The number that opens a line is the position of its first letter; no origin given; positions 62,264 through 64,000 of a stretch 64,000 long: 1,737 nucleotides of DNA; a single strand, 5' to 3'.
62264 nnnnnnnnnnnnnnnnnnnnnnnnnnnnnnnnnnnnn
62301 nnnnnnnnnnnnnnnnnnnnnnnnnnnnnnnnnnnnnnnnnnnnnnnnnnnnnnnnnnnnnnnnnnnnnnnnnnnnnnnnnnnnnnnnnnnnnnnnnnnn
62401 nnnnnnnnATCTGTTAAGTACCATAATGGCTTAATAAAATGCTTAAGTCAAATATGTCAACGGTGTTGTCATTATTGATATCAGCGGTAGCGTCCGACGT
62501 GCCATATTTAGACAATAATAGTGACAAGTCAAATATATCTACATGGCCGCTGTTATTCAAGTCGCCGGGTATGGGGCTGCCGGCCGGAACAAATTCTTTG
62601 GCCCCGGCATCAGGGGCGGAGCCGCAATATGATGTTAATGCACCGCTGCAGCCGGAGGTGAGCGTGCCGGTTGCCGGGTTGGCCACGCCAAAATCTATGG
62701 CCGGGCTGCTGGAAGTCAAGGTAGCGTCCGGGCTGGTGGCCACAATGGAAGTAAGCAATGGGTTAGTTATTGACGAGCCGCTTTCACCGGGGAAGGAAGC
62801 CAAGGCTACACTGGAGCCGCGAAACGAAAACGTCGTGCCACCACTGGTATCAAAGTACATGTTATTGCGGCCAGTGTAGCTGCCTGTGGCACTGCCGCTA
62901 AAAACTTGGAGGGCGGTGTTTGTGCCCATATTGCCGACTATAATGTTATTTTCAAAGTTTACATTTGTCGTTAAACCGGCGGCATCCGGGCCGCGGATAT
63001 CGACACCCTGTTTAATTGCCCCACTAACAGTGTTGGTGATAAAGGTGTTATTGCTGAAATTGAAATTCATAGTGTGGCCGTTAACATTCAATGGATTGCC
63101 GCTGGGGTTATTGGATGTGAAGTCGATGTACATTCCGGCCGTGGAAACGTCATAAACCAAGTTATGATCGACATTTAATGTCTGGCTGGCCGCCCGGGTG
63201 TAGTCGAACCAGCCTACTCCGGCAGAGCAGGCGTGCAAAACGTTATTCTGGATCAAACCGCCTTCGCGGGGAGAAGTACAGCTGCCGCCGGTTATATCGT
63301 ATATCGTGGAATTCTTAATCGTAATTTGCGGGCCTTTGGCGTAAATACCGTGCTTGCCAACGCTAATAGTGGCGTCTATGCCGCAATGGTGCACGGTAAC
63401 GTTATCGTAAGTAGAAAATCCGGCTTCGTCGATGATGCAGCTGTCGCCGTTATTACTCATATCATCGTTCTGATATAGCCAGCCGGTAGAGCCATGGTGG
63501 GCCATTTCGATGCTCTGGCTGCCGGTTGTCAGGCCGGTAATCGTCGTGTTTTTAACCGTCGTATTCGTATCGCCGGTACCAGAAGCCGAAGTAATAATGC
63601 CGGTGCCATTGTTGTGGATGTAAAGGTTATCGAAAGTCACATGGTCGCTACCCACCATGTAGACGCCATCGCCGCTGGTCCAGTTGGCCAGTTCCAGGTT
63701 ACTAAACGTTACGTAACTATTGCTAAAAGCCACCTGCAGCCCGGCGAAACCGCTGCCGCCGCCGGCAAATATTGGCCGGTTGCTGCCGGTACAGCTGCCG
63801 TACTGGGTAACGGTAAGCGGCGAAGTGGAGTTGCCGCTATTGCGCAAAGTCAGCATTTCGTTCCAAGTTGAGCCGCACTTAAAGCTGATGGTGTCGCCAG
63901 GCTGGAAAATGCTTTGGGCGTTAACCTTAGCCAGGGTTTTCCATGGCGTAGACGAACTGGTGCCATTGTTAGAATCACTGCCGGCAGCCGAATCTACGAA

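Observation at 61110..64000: Cohesin-dockerin gene pair: a membrane-anchored cohesin/FN3 protein downstream of a dockerin-tagged beta-helix protein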

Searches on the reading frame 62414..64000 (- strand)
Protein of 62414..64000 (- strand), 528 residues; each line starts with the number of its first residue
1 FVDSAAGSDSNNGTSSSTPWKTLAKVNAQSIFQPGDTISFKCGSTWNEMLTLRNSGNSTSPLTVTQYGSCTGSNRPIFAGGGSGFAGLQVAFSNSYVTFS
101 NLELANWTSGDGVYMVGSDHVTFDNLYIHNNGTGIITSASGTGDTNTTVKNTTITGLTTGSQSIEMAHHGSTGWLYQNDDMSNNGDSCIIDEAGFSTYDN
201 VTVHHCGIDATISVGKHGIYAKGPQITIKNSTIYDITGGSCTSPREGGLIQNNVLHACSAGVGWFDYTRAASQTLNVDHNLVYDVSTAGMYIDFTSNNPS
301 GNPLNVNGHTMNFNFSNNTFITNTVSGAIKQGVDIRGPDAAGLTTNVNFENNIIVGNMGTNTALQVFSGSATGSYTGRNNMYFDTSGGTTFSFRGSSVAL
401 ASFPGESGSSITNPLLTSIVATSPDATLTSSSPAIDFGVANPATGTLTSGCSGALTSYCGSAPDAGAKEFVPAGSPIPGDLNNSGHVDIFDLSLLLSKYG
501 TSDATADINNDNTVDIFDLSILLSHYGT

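Call 6: search_protein_families(library=pfam, proteins=[window:62414-64000:-], max_evalue=1)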
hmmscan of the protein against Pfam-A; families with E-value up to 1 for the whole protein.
window:62414-64000:- (528 aa): 2 families
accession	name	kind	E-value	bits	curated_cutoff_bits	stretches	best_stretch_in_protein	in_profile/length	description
PF00404.24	Dockerin_1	-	3.4e-05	24.4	22.9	1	478-522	1-52/57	Dockerin type I domain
PF17161.10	DUF5123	-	0.041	15.5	35.1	1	313-386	1-65/113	Domain of unknown function (DUF5123)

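Call 7: search_protein_families(library=ncbifam, proteins=[window:62414-64000:-], max_evalue=1)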
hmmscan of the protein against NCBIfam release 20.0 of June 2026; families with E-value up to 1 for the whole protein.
window:62414-64000:- (528 aa): 2 families
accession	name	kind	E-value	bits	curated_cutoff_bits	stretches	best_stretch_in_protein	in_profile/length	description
NF047897.1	LctobiosidLnbX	equivalog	5e-12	44.5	2500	1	1-83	47-131/1498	lacto-N-biosidase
NF041540.1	dockerin_GC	domain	0.00017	21.9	29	1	482-526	6-63/67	GC-type dockerin domain-anchored protein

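Call 9: search_solved_structures(query=window:62414-64000:-, max_evalue=10, show_alignments=3)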
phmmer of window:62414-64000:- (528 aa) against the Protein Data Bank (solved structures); distinct sequences matched with E-value up to 10: 10.
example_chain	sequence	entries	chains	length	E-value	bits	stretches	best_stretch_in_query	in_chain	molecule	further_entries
7v6m_A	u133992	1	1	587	2.1e-11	46.4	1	1-211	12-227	Fibronectin type III domain-containing protein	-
24mr_A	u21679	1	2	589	1.2e-09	40.6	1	1-89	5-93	Lacto-N-biosidase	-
5gqc_A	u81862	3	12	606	1.7e-09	40.2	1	1-88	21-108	Lacto-N-biosidase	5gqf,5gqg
7v6i_A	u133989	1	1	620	2.9e-09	39.4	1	1-132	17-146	Lacto-N-biosidase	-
6kqs_A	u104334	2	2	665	5.9e-06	28.5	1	1-212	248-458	lacto-N-biosidase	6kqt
2jnk_A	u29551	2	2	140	0.011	17.7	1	478-522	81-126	Hyalurononglucosaminidase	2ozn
5lxv_B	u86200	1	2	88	0.019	16.9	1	470-520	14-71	Carbohydrate-binding protein WP_009985128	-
2vn6_B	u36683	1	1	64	0.045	15.7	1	478-524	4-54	ENDOGLUCANASE A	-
2y3n_B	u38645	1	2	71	0.15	13.9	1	477-527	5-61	CELLULOSOMAL FAMILY-48 PROCESSIVE GLYCOSIDE HYDROLASE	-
2vn5_B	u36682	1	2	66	0.36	12.7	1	478-524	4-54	ENDOGLUCANASE A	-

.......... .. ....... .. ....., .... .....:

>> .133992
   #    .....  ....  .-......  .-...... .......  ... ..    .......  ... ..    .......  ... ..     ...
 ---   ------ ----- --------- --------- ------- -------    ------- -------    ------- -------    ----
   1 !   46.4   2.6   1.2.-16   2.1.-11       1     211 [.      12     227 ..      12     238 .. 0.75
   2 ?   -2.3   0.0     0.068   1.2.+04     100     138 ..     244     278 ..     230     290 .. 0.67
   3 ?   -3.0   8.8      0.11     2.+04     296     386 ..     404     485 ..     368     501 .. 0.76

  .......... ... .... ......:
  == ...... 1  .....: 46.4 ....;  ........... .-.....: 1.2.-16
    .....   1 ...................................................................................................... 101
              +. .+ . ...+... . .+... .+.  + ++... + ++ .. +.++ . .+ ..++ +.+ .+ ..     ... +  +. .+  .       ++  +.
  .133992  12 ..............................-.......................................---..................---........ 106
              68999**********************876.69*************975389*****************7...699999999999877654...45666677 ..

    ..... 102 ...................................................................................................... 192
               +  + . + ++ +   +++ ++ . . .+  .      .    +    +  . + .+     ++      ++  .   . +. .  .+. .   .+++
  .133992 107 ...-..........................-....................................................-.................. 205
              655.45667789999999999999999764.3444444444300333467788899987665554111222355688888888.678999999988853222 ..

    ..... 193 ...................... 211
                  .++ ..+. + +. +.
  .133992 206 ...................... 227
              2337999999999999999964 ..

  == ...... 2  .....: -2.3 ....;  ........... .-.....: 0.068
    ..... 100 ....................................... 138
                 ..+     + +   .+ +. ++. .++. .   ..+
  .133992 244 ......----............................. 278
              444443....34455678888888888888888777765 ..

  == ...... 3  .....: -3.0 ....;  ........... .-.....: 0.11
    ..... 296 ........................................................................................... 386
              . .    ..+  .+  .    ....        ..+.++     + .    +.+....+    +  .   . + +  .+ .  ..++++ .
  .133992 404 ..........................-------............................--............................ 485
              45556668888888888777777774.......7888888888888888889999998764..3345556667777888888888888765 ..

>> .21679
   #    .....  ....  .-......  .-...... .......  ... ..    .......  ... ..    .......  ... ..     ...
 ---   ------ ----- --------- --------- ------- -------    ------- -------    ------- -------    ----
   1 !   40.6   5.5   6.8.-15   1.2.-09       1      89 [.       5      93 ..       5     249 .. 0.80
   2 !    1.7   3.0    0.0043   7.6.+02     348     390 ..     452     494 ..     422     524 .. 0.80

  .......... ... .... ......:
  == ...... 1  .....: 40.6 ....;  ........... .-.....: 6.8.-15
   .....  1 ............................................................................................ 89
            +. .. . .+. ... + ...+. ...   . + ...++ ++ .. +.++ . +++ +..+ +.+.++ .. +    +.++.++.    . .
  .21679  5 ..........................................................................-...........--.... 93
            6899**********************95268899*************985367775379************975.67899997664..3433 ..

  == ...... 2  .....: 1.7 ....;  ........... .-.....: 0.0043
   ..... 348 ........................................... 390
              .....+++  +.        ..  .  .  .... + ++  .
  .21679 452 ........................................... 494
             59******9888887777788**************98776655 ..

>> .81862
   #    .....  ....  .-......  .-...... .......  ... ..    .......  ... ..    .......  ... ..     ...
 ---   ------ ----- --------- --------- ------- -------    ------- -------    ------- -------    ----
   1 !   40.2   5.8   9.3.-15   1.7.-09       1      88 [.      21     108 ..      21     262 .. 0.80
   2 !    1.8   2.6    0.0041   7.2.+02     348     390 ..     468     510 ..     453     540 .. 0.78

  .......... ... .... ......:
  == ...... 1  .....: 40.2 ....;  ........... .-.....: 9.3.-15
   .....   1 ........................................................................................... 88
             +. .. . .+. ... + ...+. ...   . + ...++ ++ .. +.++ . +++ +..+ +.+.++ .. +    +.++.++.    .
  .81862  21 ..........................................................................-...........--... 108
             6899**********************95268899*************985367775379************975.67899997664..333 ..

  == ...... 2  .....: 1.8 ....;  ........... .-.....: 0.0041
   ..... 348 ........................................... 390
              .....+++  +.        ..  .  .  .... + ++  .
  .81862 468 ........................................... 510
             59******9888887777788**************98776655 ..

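Call 18: find_homologous_proteins(query=window:62417-64000:-, max_evalue=0.001)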
Query window:62417-64000:- (528 aa): 27 proteins with E <= 0.001 among 8000 candidates.
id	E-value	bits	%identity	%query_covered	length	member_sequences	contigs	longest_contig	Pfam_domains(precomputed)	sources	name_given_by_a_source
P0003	0.0e+0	1164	100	100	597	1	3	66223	-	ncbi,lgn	-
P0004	1.3e-101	359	41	88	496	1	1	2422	PF22842.4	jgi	jgi:hypothetical protein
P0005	9.0e-100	353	42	90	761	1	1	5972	PF00041.28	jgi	jgi:hypothetical protein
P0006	4.7e-97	344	40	88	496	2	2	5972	PF22842.4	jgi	jgi:hypothetical protein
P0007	7.4e-13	66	47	15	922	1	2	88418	PF13229.13,PF02018.24,PF05048.20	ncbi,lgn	ncbi:MAG: right-handed parallel beta-helix repeat-containing protein [Pseudomonadota bacterium]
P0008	7.5e-13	66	55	13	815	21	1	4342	PF13229.13,PF05345.19,PF05048.20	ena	-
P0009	1.1e-12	66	54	14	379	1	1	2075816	-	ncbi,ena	-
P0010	5.7e-12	63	31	82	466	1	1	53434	PF13229.13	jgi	jgi:hypothetical protein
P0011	1.0e-11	62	43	30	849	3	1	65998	PF13229.13,PF24517.3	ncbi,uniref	ncbi:DUF7594 domain-containing protein [Paenibacillus ferrarius]|uniref:CBM96 family carbohydrate-bi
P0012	1.5e-10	59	34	40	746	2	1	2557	-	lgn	-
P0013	4.5e-10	57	52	14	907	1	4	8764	-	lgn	-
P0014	2.3e-9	55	41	20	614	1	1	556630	PF00754.32,PF22633.4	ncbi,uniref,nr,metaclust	ncbi:discoidin domain-containing protein [Deinococcus peraridilitoris]|uniref:F5/8 type C domain-con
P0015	3.5e-9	54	56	13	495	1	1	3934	PF00404.25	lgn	-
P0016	7.7e-9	53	41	20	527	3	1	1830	PF13229.13,PF05048.20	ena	-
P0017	1.0e-8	52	26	48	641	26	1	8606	-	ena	-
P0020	9.2e-8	49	63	10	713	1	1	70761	PF00404.25,PF17957.8,PF04185.20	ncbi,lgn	-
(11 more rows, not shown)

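Call 19: find_encoding_contigs(protein=P0003, flank=10000, max_places=4)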
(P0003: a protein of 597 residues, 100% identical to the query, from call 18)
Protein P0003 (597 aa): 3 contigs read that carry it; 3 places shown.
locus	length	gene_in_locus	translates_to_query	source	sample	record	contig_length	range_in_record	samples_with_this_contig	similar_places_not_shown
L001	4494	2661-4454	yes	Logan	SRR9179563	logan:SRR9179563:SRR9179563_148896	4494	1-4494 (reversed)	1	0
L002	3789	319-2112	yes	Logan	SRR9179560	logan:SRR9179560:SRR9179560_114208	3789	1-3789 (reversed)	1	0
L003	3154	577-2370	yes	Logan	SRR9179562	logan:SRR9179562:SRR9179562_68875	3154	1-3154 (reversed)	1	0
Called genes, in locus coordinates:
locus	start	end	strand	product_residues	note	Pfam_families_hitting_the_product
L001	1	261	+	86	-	?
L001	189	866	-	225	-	PF01509:TruB_N, PF16198:TruB_C_2 (weak)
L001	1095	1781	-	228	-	-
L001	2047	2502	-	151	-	-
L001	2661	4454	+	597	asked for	-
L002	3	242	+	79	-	?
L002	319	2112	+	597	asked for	-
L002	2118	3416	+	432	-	-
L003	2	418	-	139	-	?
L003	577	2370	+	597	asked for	-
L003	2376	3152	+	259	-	?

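Call 39: find_related_loci(query=P0003, collection=genome_contigs, flank=10000)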
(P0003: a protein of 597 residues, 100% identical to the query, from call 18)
Query P0003 (597 aa) in genome_contigs; peptide patterns used: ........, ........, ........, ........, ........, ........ (x = any residue, [..] = any of these).
60 stretches matched a pattern; 2 encode a relative of the query (tblastn E <= 1e-3); 2 distinct loci.
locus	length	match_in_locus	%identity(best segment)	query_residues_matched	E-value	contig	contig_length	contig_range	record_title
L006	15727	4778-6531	62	542-597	7e-16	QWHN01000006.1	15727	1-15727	MAG: Candidatus Saccharibacteria bacterium CPR2 test_scaffold_2336, whole genome shotgun sequence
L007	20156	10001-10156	43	547-591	5e-5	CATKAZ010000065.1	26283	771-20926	MAG: uncultured Oscillospiraceae bacterium isolate iMGMC-715_1678881706 genome assembly, contig: MegahitA5_17369, whole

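Call 41: search_protein_families(library=pfam, proteins=[P0003, P0004, P0005, P0010, L006:4604-6100:+, L006:6229-7377:+], max_evalue=0.1)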
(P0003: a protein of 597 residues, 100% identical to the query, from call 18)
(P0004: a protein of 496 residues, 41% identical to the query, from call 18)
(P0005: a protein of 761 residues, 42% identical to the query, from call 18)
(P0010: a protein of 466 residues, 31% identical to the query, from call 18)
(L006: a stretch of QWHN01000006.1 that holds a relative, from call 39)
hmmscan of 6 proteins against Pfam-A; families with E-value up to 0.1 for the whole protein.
P0003 (597 aa): 1 family
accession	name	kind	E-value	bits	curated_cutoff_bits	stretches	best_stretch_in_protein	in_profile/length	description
PF00404.24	Dockerin_1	-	4.1e-05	24.1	22.9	1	547-591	1-52/57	Dockerin type I domain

P0004 (496 aa): 0 families

P0005 (761 aa): 7 families
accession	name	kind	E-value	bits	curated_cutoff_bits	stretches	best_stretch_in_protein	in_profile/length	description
PF00041.27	fn3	-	4.9e-08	33.5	25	1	598-667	2-74/84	Fibronectin type III domain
PF22842.2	Pel9A-like_beta_helix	-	7.3e-05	22.3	25.2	1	22-73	7-57/370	Pel9A-like, right handed beta helix region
PF14592.12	Chondroitinas_B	-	0.0012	18.4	24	1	56-120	14-78/426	Chondroitinase B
PF25523.1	Ig_RIMBP2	-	0.0036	17.7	27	1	596-653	3-69/105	RIMBP2-like, immunoglobulin-like domain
PF16323.11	DUF4959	-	0.046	14.5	32.9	0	590-671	13-99/106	Domain of unknown function (DUF4959)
PF21226.3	MalQ_N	-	0.061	14.1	24.1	0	723-749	57-83/91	MalQ N-terminal beta sandwich domain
PF19077.6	Big_13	-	0.073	14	27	0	509-581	29-95/102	Bacterial Ig-like domain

P0010 (466 aa): 1 family
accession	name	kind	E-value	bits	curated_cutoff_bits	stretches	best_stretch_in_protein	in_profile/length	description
PF13229.12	Beta_helix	-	1.5e-08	34.9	25.9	2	124-284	13-146/158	Right handed beta helix region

L006:4604-6100:+ (498 aa): 3 families
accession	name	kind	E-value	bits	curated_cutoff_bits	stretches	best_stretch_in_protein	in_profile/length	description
PF17957.7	Big_7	-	7.3e-07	30.2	24.1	1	123-197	3-70/70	Bacterial Ig domain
PF00404.24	Dockerin_1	-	7e-05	23.4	22.9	1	66-108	3-52/57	Dockerin type I domain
PF16967.11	TcfC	-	0.099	12.7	29.4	0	156-202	18-55/68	E-set like domain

L006:6229-7377:+ (382 aa): 3 families
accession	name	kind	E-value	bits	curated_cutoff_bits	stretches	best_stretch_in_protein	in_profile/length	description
PF00722.28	Glyco_hydro_16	-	2.3e-12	47.1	22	1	186-311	25-135/175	Glycosyl hydrolases family 16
PF00404.24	Dockerin_1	-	1.3e-05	25.7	22.9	1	53-96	2-52/57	Dockerin type I domain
PF13405.12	EF-hand_6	-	0.066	13.4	25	0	48-71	4-27/30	EF-hand domain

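Call 69: search_solved_structures(query=L001:1095-1781:-, max_evalue=1)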
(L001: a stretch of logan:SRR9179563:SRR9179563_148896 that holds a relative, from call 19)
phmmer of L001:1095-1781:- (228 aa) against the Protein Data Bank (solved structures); distinct sequences matched with E-value up to 1: 3.
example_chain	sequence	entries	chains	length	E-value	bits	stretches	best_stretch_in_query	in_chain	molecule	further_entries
4cge_A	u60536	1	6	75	0.095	15.4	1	147-223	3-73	RESUSCITATION-PROMOTING FACTOR RPFE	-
7l6k_A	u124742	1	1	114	0.54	12.9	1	84-128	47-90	Apolipoprotein L1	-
7lf7_K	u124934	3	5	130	0.74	12.5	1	84-128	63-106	Apolipoprotein L1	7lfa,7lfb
